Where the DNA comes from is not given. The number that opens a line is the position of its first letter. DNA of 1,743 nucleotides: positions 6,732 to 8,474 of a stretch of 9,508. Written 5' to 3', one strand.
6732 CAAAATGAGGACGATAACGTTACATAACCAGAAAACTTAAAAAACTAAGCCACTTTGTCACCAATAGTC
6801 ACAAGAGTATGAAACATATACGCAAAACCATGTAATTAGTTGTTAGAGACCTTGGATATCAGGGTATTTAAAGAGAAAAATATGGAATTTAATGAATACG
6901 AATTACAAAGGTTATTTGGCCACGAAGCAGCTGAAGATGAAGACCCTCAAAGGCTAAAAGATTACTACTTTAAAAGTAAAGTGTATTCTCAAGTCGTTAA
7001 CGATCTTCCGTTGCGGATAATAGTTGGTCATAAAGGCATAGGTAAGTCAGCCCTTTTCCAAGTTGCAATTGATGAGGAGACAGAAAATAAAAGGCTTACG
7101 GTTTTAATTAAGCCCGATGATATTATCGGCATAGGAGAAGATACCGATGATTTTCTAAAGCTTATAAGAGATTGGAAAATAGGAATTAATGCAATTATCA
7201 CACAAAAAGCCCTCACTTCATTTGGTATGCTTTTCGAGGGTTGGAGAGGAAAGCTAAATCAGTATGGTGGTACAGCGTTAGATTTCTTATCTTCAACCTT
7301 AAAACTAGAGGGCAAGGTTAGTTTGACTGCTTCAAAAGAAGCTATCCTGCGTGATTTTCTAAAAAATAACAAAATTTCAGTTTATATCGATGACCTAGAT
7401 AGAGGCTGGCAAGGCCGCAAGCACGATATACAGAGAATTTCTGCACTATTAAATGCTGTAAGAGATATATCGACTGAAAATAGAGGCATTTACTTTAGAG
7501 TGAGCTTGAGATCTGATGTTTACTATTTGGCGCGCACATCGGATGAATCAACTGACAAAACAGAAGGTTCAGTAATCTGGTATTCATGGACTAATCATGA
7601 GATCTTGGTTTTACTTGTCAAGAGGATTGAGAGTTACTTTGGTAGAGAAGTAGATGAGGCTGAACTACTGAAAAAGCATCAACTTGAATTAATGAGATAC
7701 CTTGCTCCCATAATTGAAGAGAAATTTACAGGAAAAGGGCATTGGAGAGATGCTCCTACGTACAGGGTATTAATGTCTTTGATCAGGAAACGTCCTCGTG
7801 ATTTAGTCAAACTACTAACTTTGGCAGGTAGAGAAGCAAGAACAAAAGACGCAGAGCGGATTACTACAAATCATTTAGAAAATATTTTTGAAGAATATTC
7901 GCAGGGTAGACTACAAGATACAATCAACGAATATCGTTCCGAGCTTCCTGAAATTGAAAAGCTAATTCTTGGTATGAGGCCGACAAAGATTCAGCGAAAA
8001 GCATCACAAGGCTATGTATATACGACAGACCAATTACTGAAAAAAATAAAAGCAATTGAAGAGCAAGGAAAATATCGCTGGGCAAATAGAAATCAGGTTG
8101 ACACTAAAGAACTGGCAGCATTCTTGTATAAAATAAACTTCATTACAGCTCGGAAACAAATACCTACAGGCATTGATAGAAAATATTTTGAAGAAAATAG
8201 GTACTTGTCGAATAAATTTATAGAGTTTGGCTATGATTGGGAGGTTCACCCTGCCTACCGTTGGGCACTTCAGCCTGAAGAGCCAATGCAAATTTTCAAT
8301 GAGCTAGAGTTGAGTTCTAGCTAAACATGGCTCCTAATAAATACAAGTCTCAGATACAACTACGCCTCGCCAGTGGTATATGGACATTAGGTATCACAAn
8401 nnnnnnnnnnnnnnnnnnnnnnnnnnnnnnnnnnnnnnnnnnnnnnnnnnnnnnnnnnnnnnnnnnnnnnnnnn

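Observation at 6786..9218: Candidate undescribed defence module: AAA+/STAND-like P-loop NTPase followed by an unknown 272-aa partner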

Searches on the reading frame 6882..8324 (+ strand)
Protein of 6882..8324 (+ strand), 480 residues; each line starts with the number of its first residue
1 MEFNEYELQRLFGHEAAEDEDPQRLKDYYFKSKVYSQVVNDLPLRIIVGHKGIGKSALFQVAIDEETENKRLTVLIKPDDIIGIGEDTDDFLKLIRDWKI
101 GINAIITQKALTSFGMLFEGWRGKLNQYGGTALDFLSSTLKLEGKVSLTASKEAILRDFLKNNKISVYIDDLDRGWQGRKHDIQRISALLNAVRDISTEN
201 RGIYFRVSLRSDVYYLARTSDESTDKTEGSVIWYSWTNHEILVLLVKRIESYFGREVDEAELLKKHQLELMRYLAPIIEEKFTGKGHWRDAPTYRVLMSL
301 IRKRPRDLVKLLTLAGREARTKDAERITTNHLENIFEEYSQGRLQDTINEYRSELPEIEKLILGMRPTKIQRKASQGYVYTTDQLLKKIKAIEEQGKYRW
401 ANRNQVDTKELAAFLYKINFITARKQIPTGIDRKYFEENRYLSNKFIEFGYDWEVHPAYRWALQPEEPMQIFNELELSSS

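Call 3: search_protein_families(library=pfam, proteins=[window:6882-8324:+], max_evalue=1)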
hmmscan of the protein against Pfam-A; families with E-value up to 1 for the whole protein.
window:6882-8324:+ (480 aa): 4 families
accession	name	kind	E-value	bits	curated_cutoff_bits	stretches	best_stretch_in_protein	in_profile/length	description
PF24389.1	ORC-CDC6-like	-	0.0069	15.6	27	1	11-61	2-51/571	ORC-CDC6-like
PF13191.12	AAA_16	-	0.0094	16.9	32.6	1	44-191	26-157/167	AAA ATPase domain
PF20784.2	DUF5575_C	-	0.045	14.7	24.5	0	254-276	78-100/116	DUF5575 C-terminal domain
PF15921.10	CCDC158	-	0.53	8.5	27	0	141-194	388-439/1112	Coiled-coil domain-containing protein 158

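Call 4: search_protein_families(library=padloc, proteins=[window:6882-8324:+], max_evalue=1)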
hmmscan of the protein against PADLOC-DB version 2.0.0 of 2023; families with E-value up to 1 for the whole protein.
window:6882-8324:+ (480 aa): 0 families

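Call 5: search_protein_families(library=ncbifam, proteins=[window:6882-8324:+], max_evalue=1)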
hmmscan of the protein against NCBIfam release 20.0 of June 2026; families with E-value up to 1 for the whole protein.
window:6882-8324:+ (480 aa): 3 families
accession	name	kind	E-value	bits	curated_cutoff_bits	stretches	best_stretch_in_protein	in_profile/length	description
NF047389.1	ATPase_Sll1717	subfamily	2e-66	225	75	1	12-463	1-454/454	P-loop ATPase, Sll1717 family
NF053860.1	DS41_1_antiphage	equivalog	2.9e-10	39.7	370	2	12-95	7-95/448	anti-phage protein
TIGR02928.1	TIGR02928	subfamily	0.0022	16.9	181.3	1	307-363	243-295/366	orc1/cdc6 family replication initiation protein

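Call 10: find_homologous_proteins(query=window:6882-8324:+)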
Query window:6882-8324:+ (480 aa): 2595 proteins with E <= 0.001 among 8000 candidates; the best 120 are listed.
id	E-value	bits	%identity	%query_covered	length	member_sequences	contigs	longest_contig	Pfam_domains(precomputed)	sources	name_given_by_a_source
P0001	0.0e+0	1076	100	100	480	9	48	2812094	-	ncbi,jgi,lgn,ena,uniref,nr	ncbi:P-loop ATPase, Sll1717 family [Nitrosomonas europaea]|uniref:Uncharacterized protein n=1 Tax=Ni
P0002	0.0e+0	1015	95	100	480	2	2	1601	-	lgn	-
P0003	9.1e-283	956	88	100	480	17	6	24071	-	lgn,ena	-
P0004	6.3e-282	953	87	100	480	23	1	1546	-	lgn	-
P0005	4.1e-281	951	87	100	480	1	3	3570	-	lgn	-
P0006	1.7e-280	949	86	100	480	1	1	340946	-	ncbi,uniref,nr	ncbi:hypothetical protein QQF45_06665 [Halopseudomonas aestusnigri]|uniref:P-loop ATPase, Sll1717 fa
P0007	4.5e-280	947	86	100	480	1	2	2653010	-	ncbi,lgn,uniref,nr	ncbi:hypothetical protein CW740_10220 [Kangiella profundi]|uniref:Uncharacterized protein n=1 Tax=Ka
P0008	1.4e-278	942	87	100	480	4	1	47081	-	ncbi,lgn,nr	ncbi:MAG: hypothetical protein PHW13_09835 [Methylococcales bacterium]|nr:hypothetical protein [Meth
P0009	1.2e-277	939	85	100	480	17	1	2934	-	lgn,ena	-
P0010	1.3e-277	939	85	100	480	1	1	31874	-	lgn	-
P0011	2.3e-277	938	86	100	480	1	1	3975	-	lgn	-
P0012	3.2e-277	938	84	100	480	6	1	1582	-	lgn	-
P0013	1.1e-276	936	86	100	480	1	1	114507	-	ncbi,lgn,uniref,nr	ncbi:P-loop ATPase, Sll1717 family [Nitrosomonas sp. Nm58]|uniref:P-loop ATPase, Sll1717 family n=1 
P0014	1.5e-276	936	87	100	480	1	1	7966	-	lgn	-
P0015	1.7e-276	935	85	100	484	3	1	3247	-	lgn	-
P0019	4.3e-274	927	84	100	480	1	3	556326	-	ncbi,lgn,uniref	ncbi:P-loop ATPase, Sll1717 family [Serratia fonticola]|uniref:P-loop ATPase, Sll1717 family n=1 Tax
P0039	1.6e-260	883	79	100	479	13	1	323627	-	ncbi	ncbi:TPA: P-loop ATPase, Sll1717 family [Pseudomonas aeruginosa]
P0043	2.2e-258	876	79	100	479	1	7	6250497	-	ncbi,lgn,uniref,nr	ncbi:P-loop ATPase, Sll1717 family [Pseudomonas syringae]|uniref:ATP-binding protein n=1 Tax=Pseudom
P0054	6.1e-239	812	74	100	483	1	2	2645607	-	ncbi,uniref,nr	ncbi:P-loop ATPase, Sll1717 family [Neisseria yangbaofengii]|uniref:P-loop ATPase, Sll1717 family n=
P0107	2.2e-208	711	65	100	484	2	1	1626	PF24389.2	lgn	-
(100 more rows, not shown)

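Call 14: find_related_loci(query=A1, collection=genome_contigs, flank=10000)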
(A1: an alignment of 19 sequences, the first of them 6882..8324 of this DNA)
Query A1 (480 aa) in genome_contigs; peptide patterns used: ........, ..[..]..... (x = any residue, [..] = any of these).
300 stretches matched a pattern; 260 encode a relative of the query (tblastn E <= 1e-3); the best 80 are kept; 80 distinct loci.
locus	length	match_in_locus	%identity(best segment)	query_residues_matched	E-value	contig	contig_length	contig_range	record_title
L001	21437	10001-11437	95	1-479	0e+0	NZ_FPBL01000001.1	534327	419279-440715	Nitrosomonas eutropha strain Nm24, whole genome shotgun sequence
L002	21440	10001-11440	86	1-480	0e+0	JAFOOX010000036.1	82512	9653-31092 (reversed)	MAG: Gammaproteobacteria bacterium isolate RGIG665 Dairy_cattle_Jejunum-6__c199, whole genome shotgun sequence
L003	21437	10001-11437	87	1-479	0e+0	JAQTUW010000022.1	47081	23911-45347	MAG: Methylococcales bacterium isolate STB_73 NODE_1553_length_47081_cov_4.801550_Sandtown_B, whole genome shotgun seque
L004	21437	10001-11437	83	1-479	0e+0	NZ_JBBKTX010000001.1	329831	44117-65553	Oceanobacter antarcticus strain wDCs-4 NODE_1_length_329831_cov_30.548594, whole genome shotgun sequence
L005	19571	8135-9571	82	1-479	0e+0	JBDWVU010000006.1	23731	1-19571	MAG: Alloalcanivorax sp. isolate CI.40.F.D2_503_60 CI_40_F_D2_503_60_000000000006, whole genome shotgun sequence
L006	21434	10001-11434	79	1-478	0e+0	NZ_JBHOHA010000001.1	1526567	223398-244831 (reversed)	Shewanella atlantica strain HQB-90 NODE_1_length_1526567_cov_95.221774, whole genome shotgun sequence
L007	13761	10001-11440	87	1-480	0e+0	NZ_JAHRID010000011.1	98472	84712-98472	Arsukibacterium indicum strain SM2107 4627_scaffold11, whole genome shotgun sequence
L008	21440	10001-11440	75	1-480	0e+0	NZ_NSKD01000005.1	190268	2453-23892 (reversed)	Halovibrio salipaludis strain YL5-2 contig5, whole genome shotgun sequence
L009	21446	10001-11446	73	1-480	0e+0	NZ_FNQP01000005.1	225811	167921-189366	Thiothrix caldifontis strain DSM 21228, whole genome shotgun sequence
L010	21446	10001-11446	68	1-479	0e+0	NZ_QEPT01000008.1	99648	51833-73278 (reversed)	Haemophilus parainfluenzae strain C2006002596 C2006002596_S9_ctg_1076, whole genome shotgun sequence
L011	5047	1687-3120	64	1-478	0e+0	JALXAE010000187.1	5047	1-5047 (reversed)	MAG: Syntrophobacterales bacterium isolate T2_metabat1_scaf2bin.240 T2_NODE_34562_length_5047_cov_2.047358, whole genome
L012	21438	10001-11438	79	1-479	0e+0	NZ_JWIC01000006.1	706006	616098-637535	Pseudoalteromonas luteoviolacea strain HI1 scaffold5_5, whole genome shotgun sequence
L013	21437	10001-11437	63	1-479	0e+0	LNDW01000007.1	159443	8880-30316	MAG: Betaproteobacteria bacterium Ga0077527 Ga0077527_107.1, whole genome shotgun sequence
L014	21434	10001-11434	64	3-479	0e+0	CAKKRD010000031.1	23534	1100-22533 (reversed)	Nitrosomonadaceae bacterium isolate Hainich-H51-bin263-1 genome assembly, contig: H51-bin263_1_Hain_H51_02um_R2_643_leng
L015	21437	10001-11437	63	1-479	0e+0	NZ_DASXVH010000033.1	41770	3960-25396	MAG: Novimethylophilus sp. isolate SMAG_U4739 k141_6811, whole genome shotgun sequence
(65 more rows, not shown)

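Call 27: find_related_loci(query=A1, collection=viral_contigs, flank=10000)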
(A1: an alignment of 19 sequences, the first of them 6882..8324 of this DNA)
Query A1 (480 aa) in viral_contigs; peptide patterns used: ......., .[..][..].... (x = any residue, [..] = any of these).
600 stretches matched a pattern (row limit reached: there are more); 6 encode a relative of the query (tblastn E <= 1e-3); 6 distinct loci.
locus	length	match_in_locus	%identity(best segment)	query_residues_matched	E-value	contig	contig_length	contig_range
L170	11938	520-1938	86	1-473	0e+0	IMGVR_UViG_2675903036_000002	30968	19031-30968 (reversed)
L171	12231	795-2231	79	1-480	0e+0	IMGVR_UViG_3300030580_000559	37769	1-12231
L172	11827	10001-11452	62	1-476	0e+0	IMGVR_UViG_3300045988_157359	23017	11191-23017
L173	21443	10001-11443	57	1-479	2e-178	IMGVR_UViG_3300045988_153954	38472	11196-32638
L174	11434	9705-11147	54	3-479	3e-168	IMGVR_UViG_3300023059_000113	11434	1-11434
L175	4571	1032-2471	47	3-473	4e-140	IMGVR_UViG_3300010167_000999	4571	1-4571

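Call 31: search_protein_families(library=pfam, alignment_id=A3, max_evalue=0.00001)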
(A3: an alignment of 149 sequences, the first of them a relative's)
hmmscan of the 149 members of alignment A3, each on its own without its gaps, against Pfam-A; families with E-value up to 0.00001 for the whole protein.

A. member 1, L001:7120-7824:+ (234 aa): 0 families

B. families by the number of members that match (of 149 scanned): 157 families (the first 25 are shown)
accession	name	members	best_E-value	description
PF04465.17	DUF499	2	2.8e-28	Protein of unknown function (DUF499)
PF01902.24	Diphthami_syn_2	2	4.2e-23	Diphthamide synthase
PF13847.12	Methyltransf_31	2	4.6e-23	Methyltransferase domain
PF08241.18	Methyltransf_11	2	7.1e-21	Methyltransferase domain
PF13649.12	Methyltransf_25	2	1.6e-20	Methyltransferase domain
PF13495.12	Phage_int_SAM_4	2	4.8e-18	Phage integrase, N-terminal SAM-like domain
PF08242.18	Methyltransf_12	2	6.1e-16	Methyltransferase domain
PF13489.12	Methyltransf_23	2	6.6e-13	Methyltransferase domain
PF13417.12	GST_N_3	2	3.8e-10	Glutathione S-transferase, N-terminal domain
PF13409.12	GST_N_2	2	2.3e-09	Glutathione S-transferase, N-terminal domain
PF02798.26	GST_N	2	5.3e-09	Glutathione S-transferase, N-terminal domain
PF00665.32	rve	2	1.2e-08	Integrase core domain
PF05175.20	MTS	2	4.4e-08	Methyltransferase small domain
PF00873.25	ACR_tran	1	1.1e-300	AcrB/AcrD/AcrF family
PF11898.13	DUF3418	1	1.3e-233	Domain of unknown function (DUF3418)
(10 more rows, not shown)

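Call 32: search_protein_families(library=padloc, alignment_id=A3, max_evalue=1e-10)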
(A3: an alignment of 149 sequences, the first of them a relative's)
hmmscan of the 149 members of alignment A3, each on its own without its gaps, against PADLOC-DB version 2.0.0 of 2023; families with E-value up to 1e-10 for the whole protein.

A. member 1, L001:7120-7824:+ (234 aa): 0 families

B. families by the number of members that match (of 149 scanned): 122 families (the first 25 are shown)
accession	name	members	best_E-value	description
PDLC04134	mad2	3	3.6e-25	mads_2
PDLC00662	HmaC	2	0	AAA+ ATPase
PDLC02192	DUF499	2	1.3e-40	-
PDLC00660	HmaB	1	0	DNA-adenine methylase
PDLC00661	HmaB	1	0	DNA-adenine methylase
PDLC02188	HerA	1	1.3e-168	-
PDLC04959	PDC-S20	1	8.4e-167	-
PDLC04105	HerA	1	3.1e-141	-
PDLC02643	DrmMI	1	3.7e-89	DrmMI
PDLC04104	HerA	1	7e-85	-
PDLC04508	PDC-M19B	1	1.2e-83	-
PDLC03272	MTase_II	1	2.3e-79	Type II methyltransferase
PDLC04102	HerA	1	6.6e-78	-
PDLC04106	HerA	1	9.2e-78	-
PDLC04098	HerA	1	1.5e-75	-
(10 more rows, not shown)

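Call 34: search_solved_structures(query=A1, max_evalue=1, show_alignments=2)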
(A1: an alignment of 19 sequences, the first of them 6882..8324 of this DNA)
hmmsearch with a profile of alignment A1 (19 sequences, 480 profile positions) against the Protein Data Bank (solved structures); distinct sequences matched with E-value up to 1: 1.
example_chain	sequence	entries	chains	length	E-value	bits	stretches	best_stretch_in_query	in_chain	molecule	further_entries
4g3a_A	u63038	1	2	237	0.26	13.2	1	86-173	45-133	CLIP-associating protein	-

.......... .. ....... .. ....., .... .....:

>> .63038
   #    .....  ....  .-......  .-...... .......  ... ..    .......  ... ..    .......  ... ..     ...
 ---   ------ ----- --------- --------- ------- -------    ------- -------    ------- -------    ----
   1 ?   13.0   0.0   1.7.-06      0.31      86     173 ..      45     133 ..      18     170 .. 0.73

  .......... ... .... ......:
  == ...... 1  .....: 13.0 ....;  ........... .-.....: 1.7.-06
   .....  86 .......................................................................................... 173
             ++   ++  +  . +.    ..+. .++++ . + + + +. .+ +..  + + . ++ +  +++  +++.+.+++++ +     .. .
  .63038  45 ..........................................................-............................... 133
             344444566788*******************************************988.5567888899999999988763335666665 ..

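Call 37: search_protein_families(library=phrogs, proteins=[window:6882-8324:+], max_evalue=0.1)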
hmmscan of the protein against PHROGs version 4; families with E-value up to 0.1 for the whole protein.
window:6882-8324:+ (480 aa): 5 families
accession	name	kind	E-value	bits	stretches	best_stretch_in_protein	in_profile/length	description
phrog_22717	-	unknown function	8.8e-34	118.2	2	148-463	184-500/504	-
phrog_13260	-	unknown function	1.2e-16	61.7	2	152-464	194-490/497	-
phrog_296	-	integration and excision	0.0066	16.2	1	294-409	474-574/626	DNA transposition protein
phrog_891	-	head and packaging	0.04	15.2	0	141-171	34-63/106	terminase small subunit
phrog_14159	-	unknown function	0.047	13.6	0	12-68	7-61/488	-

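Call 41: predict_structure(alignment_id=A1)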
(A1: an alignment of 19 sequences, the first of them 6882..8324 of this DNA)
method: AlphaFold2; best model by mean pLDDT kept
length: 480 residues; sequences in the alignment: 19
mean_pLDDT: 62.1   pTM: 0.46
mean pLDDT of the five models: 62.1, 61.1, 59.6, 58.9, 58.2
residues with pLDDT >= 90: 13; 70-90: 172; 50-70: 156; < 50: 139
segments of 3 or more residues with pLDDT < 50: 1-3, 5-18, 31-41, 49-53, 216-236, 337-382, 436-448, 459-468, 470-480
pLDDT, mean of each block of 10 residues (from residue 1): 41 40 57 42 53 59 76 87 80 83 92 88 84 87 72 87 86 65 76 77 76 48 33 51 68 72 78 78 65 68 55 71 80 53 35 42 41 39 52 54 58 52 60 47 40 52 44 40
secondary structure, 60 per line:
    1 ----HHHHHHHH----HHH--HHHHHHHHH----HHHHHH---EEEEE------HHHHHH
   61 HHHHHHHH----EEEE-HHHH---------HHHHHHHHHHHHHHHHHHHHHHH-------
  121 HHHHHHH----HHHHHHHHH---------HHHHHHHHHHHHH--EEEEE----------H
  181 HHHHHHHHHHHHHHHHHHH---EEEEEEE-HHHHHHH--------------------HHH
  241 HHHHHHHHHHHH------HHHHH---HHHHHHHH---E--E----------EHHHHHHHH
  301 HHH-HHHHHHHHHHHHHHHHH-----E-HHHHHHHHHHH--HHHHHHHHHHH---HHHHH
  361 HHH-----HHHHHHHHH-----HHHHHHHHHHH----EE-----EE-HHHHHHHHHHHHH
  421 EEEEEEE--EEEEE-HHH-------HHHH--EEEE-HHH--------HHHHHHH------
elements in order: H5-12 H22-30 H35-40 E44-48 H55-68 E73-76 H78-81 H91-113 H121-127 H132-140 H150-162 E165-169 H180-199 E203-209 H211-217 H238-252 H259-263 H267-274 H293-303 H305-321 H329-339 H342-352 H356-363 H369-377 H383-393 H408-420 E421-427 E430-434 H446-449 E452-455 H468-474

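Call 46: fold_search(model_id=the predicted structure, library=pdb)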
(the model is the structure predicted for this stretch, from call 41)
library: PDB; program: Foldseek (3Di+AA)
matches with E <= 10: 828; with E <= 0.001: 9
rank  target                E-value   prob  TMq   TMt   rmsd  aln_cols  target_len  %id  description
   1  4xgc_D                1.0e-04  0.97  0.18  0.19  20.7       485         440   14  Crystal structure of the eukaryotic origin recognition complex (released 2015-04-01)
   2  2qby_A                1.5e-04  1.00  0.21  0.26  19.9       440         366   14  Crystal structure of a heterodimer of Cdc6/Orc1 initiators bound to origin DNA (from S. solfataricus) (released 2007-09-11)
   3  7tjh_I                3.5e-04  0.96  0.17  0.21  21.7       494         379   13  S. cerevisiae ORC bound to 84 bp ARS1 DNA and Cdc6 (state 1) with flexible Orc6 N-terminal domain (released 2022-10-05)
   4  5ji2_F                4.3e-04  0.97  0.18  0.23  22.1       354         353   12  HslU L199Q in HslUV complex (released 2016-11-30)
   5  9zll_B                6.5e-04  0.95  0.20  0.18  20.2       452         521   13  Complex of N-terminal BrxC walker B, BrxB, and N-termianl PglZ from the Acinetobacter BREX system (released 2026-04-08)
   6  9emc_D                7.2e-04  0.98  0.18  0.24  19.1       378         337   12  RUVBL1/2 in complex with ATP (released 2024-05-15)
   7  9zdx_A                7.2e-04  0.97  0.22  0.20  23.5       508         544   12  Dimer of ATPase BrxC containing a Walker B mutation and bound to ATP from the Acinetobacter BREX system (released 2026-04-08)
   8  1im2                  8.5e-04  0.96  0.19  0.23  21.5       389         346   14  HslU, Haemophilus Influenzae, Selenomethionine Variant (released 2001-08-08)
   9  1iy0                  8.9e-04  0.99  0.16  0.29  18.9       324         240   15  Crystal structure of the FtsH ATPase domain with AMP-PNP from Thermus thermophilus (released 2002-11-06)
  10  1kyi_A                1.2e-03  0.98  0.19  0.26  20.5       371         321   13  HslUV (H. influenzae)-NLVS Vinyl Sulfone Inhibitor Complex (released 2002-05-15)
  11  8hra_C                1.2e-03  0.96  0.23  0.14  25.1       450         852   13  Structure of heptameric RdrA ring in RNA-loading state (released 2023-02-01)
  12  9zdx_C                1.2e-03  0.91  0.19  0.17  19.9       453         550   11  Dimer of ATPase BrxC containing a Walker B mutation and bound to ATP from the Acinetobacter BREX system (released 2026-04-08)
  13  6pxl_H                1.4e-03  0.84  0.16  0.19  24.4       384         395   12  3.74 Angstroms resolution structure of HlsU with an axial-channel plug (released 2020-07-29)
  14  6kww_N                1.4e-03  0.94  0.17  0.24  21.2       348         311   14  HslU from Staphylococcus aureus (released 2020-07-15)
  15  8hra_A                1.7e-03  0.94  0.23  0.14  24.5       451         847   11  Structure of heptameric RdrA ring in RNA-loading state (released 2023-02-01)
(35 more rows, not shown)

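Call 55: search_dna_similar(query=window:6882-8324:+, collection=phages, mode=protein, max_rows=15)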
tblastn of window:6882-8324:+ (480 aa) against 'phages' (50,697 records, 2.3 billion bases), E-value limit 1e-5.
Records with a match: 1; places in all: 1; records where one place covers at least 80% of the query: 1.
Best place of each record, by identity: <60% 1.
By first word of the organism name: Pseudomonas 1.
By host as written in the record: Pseudomonas aeruginosa 09-0786 1.
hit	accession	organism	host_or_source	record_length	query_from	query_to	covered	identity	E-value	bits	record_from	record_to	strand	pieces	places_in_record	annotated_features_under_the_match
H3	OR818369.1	Pseudomonas phage PfAC09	Pseudomonas aeruginosa 09-0786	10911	11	464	95%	25.2%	3e-24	112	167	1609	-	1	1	DNA-binding protein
